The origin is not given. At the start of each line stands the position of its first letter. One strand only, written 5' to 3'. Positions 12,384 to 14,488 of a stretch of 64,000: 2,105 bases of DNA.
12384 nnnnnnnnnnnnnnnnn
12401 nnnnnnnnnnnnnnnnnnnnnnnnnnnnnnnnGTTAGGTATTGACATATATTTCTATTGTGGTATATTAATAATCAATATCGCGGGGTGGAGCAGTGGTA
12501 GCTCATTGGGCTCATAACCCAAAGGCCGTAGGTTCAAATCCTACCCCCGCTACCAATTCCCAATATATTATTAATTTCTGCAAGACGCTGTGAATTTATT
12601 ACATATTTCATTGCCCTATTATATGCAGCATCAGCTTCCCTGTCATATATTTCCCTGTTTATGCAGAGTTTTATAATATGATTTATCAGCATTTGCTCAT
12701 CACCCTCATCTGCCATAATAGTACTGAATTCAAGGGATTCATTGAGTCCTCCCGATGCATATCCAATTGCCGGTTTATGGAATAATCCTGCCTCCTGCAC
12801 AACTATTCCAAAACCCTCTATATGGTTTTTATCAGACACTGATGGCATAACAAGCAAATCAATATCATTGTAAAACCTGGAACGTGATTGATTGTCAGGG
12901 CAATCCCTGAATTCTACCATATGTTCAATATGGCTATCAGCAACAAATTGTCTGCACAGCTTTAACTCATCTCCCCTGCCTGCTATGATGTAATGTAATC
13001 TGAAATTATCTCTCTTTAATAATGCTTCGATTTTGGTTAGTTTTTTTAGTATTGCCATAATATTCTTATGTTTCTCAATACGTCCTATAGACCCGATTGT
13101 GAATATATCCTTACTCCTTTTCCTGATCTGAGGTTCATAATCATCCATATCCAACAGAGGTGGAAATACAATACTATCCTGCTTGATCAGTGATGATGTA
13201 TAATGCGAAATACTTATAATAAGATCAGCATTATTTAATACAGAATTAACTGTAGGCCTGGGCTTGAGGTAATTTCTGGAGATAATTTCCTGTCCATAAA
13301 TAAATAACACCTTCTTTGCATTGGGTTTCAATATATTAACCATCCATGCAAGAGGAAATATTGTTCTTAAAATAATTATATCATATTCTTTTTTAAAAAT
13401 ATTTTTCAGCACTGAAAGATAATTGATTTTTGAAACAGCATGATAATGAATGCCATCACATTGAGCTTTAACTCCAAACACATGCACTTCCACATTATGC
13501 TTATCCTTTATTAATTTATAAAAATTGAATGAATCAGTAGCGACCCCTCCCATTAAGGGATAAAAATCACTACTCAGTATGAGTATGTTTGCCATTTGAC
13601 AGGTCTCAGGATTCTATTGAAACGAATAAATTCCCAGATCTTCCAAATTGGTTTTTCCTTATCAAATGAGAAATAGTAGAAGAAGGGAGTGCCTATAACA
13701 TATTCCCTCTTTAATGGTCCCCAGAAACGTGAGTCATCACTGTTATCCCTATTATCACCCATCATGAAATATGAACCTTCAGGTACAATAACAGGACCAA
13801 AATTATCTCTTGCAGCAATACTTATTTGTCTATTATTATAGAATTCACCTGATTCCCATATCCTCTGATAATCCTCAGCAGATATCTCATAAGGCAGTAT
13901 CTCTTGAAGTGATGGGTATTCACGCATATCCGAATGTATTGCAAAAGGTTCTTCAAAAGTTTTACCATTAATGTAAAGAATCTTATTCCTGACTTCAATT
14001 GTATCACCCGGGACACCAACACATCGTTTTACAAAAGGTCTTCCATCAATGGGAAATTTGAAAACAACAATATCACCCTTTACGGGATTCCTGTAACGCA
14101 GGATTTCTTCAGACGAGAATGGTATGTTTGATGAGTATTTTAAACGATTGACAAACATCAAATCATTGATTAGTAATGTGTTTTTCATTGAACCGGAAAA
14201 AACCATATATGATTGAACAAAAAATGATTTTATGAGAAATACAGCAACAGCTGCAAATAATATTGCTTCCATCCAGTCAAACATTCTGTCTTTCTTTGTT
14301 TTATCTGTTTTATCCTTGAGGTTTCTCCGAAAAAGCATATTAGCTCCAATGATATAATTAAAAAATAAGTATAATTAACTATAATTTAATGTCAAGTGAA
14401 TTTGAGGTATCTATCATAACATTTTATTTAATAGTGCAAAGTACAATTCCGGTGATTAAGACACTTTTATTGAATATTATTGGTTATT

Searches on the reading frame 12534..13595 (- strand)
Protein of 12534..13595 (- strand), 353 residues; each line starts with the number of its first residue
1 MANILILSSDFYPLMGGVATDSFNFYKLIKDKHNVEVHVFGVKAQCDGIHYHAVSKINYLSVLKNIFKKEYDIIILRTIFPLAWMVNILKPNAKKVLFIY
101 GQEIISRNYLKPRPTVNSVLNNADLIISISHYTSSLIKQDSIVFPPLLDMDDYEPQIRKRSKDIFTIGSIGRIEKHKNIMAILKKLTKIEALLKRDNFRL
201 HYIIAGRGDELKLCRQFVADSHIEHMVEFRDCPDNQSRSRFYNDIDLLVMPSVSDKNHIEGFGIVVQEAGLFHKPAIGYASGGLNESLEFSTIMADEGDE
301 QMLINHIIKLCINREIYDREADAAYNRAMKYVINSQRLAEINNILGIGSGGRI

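Call 22: search_protein_families(library=pfam, proteins=[window:12534-13595:-], max_evalue=0.0001)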
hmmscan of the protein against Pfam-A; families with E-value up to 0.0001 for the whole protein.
window:12534-13595:- (353 aa): 2 families
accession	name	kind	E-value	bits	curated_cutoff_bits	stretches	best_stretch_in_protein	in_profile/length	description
PF00534.26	Glycos_transf_1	-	7e-17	61.9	26.4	1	159-326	10-171/172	Glycosyl transferases group 1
PF13692.12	Glyco_trans_1_4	-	3e-14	53.9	27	1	166-311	3-140/142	Glycosyl transferases group 1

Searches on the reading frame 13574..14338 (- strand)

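Call 23: search_protein_families(library=pfam, proteins=[window:13574-14338:-], max_evalue=0.0001)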
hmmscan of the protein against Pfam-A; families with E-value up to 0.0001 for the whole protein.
window:13574-14338:- (254 aa): 1 family
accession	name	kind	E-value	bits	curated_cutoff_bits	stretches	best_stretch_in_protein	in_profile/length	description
PF10502.14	Peptidase_S26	-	1e-47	162.7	22.9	1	20-222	2-167/168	Signal peptidase, peptidase S26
